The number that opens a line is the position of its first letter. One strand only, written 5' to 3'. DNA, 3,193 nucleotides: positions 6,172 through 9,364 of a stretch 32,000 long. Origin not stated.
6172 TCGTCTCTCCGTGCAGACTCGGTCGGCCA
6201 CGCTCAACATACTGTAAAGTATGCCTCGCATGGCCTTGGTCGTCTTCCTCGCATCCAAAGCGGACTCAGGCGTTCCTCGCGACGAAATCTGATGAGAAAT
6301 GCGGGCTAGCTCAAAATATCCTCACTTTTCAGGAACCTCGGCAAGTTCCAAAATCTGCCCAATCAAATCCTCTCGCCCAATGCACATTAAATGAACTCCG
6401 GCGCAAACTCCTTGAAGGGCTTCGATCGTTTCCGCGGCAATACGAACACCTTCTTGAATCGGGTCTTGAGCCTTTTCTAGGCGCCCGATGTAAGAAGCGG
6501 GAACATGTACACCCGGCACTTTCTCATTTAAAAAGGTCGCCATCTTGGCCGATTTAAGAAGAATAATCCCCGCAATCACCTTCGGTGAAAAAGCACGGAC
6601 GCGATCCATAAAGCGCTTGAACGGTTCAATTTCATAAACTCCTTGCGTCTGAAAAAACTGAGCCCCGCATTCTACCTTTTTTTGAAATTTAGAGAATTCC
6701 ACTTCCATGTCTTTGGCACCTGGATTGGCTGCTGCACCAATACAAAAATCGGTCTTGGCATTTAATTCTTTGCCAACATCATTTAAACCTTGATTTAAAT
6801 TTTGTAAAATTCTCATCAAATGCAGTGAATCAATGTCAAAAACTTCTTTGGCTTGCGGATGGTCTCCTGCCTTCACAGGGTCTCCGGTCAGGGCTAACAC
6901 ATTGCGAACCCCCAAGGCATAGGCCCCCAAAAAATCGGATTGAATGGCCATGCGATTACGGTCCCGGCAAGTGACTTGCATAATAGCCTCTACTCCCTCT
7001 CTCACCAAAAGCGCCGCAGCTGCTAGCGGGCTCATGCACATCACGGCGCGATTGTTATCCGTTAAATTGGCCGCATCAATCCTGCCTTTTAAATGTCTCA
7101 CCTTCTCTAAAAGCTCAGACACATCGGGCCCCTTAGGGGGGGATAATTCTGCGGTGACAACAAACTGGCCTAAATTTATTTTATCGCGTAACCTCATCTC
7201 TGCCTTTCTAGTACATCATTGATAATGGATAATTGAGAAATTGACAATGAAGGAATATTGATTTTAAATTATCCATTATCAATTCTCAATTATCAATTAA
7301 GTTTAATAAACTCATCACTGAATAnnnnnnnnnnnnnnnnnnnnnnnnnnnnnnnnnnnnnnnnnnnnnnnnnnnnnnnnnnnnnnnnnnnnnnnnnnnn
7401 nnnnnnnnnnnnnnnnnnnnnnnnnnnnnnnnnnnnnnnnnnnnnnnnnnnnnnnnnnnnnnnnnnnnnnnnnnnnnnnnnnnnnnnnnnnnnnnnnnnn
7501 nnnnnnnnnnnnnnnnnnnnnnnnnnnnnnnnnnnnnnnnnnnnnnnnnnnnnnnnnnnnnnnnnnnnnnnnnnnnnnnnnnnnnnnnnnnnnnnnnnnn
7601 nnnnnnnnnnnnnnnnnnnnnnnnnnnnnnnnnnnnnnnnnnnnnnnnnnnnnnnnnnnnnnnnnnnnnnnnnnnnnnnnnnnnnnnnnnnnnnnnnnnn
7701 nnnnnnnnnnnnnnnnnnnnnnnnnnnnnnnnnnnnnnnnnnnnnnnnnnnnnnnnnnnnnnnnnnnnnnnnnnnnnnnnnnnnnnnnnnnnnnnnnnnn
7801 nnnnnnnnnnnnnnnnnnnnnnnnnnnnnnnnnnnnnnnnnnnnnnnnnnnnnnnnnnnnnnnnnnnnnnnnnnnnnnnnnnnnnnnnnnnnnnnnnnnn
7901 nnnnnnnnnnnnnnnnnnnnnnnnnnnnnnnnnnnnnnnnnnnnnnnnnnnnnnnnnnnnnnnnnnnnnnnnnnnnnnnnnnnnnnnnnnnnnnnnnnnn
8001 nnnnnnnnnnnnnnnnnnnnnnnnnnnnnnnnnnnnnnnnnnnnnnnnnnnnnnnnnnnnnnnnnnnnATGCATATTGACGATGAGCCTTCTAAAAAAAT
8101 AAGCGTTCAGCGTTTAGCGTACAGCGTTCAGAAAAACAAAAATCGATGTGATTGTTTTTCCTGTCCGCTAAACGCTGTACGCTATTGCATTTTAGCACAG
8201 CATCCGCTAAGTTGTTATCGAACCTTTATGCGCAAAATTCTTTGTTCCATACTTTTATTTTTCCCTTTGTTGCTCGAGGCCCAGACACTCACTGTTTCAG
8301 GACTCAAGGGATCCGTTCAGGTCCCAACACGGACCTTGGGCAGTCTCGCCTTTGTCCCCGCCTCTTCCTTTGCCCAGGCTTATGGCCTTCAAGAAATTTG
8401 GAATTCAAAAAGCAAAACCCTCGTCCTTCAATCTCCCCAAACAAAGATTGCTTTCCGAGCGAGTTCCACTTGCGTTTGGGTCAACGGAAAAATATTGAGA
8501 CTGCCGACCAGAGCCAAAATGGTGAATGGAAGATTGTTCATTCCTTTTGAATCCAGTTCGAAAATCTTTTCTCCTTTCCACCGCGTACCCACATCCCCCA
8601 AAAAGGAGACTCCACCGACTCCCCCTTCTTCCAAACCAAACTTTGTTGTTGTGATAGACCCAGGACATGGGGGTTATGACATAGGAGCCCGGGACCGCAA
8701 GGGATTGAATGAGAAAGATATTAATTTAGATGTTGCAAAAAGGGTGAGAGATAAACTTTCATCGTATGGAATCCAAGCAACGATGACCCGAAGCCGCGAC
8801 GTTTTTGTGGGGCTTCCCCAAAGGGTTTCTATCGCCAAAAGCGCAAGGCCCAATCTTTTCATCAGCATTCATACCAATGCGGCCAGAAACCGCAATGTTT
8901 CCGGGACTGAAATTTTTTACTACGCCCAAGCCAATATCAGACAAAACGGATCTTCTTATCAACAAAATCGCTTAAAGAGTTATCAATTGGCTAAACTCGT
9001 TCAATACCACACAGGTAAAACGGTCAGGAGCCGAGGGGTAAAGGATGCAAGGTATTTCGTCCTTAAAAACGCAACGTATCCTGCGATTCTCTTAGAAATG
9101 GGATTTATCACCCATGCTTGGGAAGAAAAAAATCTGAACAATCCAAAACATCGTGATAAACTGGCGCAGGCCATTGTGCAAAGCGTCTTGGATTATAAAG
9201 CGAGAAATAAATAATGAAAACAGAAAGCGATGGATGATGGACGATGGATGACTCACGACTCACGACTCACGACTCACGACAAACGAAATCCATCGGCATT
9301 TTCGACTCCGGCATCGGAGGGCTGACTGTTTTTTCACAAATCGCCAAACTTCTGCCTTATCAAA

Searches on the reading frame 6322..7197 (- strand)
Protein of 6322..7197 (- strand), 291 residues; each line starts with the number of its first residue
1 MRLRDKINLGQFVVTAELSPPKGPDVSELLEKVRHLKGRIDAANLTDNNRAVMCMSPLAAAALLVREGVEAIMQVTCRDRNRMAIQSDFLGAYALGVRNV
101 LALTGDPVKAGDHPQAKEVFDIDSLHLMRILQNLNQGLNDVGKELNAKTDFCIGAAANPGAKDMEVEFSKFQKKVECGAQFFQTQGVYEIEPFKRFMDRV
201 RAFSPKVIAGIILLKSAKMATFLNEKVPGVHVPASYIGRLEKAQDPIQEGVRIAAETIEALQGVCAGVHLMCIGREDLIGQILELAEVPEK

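Call 19: search_protein_families(library=pfam, proteins=[window:6322-7197:-])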
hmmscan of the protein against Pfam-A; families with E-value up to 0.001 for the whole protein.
window:6322-7197:- (291 aa): 1 family
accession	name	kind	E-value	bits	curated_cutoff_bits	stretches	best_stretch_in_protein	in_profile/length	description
PF02219.23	MTHFR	-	6.1e-44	150.9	24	1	3-284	2-284/287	Methylenetetrahydrofolate reductase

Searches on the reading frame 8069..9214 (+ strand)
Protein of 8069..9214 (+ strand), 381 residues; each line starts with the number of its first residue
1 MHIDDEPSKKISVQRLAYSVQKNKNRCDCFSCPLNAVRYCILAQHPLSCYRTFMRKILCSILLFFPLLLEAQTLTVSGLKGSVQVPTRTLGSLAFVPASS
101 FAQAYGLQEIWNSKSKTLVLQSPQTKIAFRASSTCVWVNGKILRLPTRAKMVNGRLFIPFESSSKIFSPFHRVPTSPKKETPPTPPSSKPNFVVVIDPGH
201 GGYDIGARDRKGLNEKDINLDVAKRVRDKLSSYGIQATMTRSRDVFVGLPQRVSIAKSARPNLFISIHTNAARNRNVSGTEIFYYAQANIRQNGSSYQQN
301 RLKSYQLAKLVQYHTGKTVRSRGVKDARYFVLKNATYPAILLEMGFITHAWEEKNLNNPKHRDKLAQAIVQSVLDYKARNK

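Call 19: search_protein_families(library=pfam, proteins=[window:8069-9214:+])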
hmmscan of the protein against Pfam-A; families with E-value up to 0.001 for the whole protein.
window:8069-9214:+ (381 aa): 2 families
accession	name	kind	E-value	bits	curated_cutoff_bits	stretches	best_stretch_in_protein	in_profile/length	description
PF01520.23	Amidase_3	-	4.5e-51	173.8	27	1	194-373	1-172/174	N-acetylmuramoyl-L-alanine amidase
PF07833.16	Cu_amine_oxidN1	-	1.8e-10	41.2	24.2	1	89-164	15-90/108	Copper amine oxidase N-terminal domain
